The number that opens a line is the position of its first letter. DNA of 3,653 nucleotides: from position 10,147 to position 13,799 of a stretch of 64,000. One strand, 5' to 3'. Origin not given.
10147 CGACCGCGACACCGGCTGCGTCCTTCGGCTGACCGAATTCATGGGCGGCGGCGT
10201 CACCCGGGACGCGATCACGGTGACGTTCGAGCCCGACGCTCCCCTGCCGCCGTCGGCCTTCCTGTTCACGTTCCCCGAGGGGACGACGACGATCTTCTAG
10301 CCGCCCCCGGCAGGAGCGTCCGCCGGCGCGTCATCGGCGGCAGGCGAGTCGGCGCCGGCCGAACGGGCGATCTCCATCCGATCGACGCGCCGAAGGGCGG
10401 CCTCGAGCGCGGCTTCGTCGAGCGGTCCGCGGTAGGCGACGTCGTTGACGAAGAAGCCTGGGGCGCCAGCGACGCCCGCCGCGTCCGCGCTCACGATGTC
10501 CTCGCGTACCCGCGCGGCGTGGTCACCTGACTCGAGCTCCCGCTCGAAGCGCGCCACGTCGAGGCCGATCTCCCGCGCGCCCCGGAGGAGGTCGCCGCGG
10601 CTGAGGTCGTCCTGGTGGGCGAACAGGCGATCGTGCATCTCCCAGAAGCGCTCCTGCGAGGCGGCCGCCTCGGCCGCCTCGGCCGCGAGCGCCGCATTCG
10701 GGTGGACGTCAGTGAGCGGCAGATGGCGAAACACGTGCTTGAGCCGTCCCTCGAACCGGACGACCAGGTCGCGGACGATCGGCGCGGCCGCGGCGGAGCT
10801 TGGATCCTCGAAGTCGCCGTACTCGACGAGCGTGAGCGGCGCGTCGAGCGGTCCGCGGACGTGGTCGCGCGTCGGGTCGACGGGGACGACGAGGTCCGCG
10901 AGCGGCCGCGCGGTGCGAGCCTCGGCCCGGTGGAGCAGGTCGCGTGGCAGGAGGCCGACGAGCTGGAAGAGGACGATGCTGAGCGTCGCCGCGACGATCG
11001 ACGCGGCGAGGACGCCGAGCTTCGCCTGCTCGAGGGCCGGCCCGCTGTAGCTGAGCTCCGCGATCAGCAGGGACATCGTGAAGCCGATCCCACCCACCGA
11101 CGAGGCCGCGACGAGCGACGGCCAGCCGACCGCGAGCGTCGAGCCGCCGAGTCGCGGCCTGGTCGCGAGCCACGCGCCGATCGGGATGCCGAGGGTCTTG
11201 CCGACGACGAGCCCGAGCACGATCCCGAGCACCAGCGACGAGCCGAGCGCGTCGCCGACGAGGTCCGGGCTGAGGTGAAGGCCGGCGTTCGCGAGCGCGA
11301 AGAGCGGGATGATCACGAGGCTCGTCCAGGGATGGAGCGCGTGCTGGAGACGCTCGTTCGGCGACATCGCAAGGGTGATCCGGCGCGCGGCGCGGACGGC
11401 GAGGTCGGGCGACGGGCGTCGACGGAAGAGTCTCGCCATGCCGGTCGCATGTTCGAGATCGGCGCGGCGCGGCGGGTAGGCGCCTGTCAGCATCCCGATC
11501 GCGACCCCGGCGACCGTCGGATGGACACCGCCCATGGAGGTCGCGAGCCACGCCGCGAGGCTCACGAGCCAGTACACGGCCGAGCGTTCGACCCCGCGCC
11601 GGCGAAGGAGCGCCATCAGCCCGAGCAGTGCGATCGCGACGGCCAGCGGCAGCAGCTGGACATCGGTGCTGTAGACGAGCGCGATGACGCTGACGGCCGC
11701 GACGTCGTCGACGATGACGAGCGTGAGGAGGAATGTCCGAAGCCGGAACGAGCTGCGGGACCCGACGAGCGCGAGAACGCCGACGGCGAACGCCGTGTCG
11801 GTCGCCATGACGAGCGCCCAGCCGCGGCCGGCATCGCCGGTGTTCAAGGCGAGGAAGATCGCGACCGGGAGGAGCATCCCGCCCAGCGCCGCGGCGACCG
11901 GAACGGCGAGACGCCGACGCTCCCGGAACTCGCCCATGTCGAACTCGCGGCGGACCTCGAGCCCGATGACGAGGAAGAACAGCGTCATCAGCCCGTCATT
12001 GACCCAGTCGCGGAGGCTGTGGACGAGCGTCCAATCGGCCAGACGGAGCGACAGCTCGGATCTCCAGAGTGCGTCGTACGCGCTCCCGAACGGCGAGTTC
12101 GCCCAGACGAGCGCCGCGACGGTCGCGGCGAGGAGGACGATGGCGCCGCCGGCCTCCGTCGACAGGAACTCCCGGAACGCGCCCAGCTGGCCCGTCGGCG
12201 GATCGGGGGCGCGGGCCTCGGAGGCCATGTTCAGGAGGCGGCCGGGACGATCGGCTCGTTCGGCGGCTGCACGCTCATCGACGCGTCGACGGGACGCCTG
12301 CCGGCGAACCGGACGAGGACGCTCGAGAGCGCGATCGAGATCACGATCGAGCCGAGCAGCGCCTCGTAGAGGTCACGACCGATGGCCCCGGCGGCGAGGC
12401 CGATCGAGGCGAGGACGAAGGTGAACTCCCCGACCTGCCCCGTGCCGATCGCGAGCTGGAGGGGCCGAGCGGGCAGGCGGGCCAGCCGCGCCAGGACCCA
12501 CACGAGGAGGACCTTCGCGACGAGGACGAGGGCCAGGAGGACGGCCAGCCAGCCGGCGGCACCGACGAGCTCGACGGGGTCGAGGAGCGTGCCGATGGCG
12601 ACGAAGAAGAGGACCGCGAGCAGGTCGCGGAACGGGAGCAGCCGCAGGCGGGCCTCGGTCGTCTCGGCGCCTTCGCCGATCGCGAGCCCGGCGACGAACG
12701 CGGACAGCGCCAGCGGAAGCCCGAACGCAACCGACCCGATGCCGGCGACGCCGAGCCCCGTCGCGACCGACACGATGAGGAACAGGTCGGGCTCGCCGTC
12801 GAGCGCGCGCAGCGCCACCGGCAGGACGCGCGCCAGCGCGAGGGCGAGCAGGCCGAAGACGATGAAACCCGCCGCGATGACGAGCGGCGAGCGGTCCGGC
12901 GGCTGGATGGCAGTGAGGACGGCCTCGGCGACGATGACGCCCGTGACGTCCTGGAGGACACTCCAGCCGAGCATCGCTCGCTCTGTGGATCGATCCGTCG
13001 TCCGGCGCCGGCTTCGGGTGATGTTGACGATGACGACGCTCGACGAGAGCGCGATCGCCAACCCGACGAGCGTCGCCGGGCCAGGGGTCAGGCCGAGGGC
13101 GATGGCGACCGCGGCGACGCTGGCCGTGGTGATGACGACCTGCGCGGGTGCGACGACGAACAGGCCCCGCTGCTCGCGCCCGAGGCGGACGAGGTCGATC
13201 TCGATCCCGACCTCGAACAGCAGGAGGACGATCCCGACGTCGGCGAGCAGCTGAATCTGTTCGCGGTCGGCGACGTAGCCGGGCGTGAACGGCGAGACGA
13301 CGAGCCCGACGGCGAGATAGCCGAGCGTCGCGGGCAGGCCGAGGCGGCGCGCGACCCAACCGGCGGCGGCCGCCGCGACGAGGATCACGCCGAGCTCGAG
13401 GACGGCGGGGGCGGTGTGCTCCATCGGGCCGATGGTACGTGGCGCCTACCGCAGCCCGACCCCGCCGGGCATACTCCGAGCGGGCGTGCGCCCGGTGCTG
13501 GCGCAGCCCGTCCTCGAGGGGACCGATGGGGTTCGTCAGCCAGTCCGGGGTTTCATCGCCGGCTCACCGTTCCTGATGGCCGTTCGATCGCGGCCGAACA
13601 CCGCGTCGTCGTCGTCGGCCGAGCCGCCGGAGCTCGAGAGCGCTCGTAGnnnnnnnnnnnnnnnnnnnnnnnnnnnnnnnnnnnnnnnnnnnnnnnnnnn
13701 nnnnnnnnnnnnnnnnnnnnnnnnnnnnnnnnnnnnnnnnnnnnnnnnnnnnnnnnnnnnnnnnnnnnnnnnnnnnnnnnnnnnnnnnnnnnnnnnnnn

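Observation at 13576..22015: Translationally coupled His-Asp-His-Asp relay from a 10-GAF cytosolic hybrid kinase to a receiver-cyclase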

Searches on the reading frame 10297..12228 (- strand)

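Call 26: search_protein_families(library=pfam, proteins=[window:10297-12228:-], max_evalue=0.001)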
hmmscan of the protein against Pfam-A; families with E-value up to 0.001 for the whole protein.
window:10297-12228:- (643 aa): 3 families
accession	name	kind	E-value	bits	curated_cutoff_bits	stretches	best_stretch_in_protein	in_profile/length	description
PF06965.17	Na_H_antiport_1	-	7.9e-127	423.6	23.5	1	20-420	2-373/374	Na+/H+ antiporter 1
PF13462.12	Thioredoxin_4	-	4.5e-16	59.9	23.2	1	455-612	5-163/165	Thioredoxin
PF01323.26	DSBA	-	5.8e-12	46.2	25.6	1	512-612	85-190/191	DSBA-like thioredoxin domain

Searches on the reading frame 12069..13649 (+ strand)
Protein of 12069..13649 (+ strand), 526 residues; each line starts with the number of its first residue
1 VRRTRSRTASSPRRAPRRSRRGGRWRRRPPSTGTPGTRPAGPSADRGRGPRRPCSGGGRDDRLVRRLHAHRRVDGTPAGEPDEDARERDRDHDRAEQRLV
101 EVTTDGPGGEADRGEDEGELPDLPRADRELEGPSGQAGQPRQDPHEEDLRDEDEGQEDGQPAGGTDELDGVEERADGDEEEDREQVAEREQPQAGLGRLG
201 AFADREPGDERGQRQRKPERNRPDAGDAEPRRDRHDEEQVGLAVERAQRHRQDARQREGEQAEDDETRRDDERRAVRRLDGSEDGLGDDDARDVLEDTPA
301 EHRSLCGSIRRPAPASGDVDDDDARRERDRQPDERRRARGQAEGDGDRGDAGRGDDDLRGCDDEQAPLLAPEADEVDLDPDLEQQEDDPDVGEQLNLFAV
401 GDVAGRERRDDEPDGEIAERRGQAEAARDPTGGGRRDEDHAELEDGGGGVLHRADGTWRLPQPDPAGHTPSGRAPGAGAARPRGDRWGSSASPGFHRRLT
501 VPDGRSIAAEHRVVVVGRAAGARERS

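Call 26: search_protein_families(library=pfam, proteins=[window:12069-13649:+], max_evalue=0.001)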
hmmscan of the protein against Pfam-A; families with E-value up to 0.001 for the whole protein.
window:12069-13649:+ (526 aa): 0 families

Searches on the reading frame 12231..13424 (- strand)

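Call 26: search_protein_families(library=pfam, proteins=[window:12231-13424:-], max_evalue=0.001)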
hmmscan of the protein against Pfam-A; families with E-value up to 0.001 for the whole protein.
window:12231-13424:- (397 aa): 1 family
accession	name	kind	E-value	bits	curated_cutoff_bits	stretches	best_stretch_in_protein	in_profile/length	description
PF00999.27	Na_H_Exchanger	-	4.7e-47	161.1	26.2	1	16-370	2-368/375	Sodium/hydrogen exchanger, transmembrane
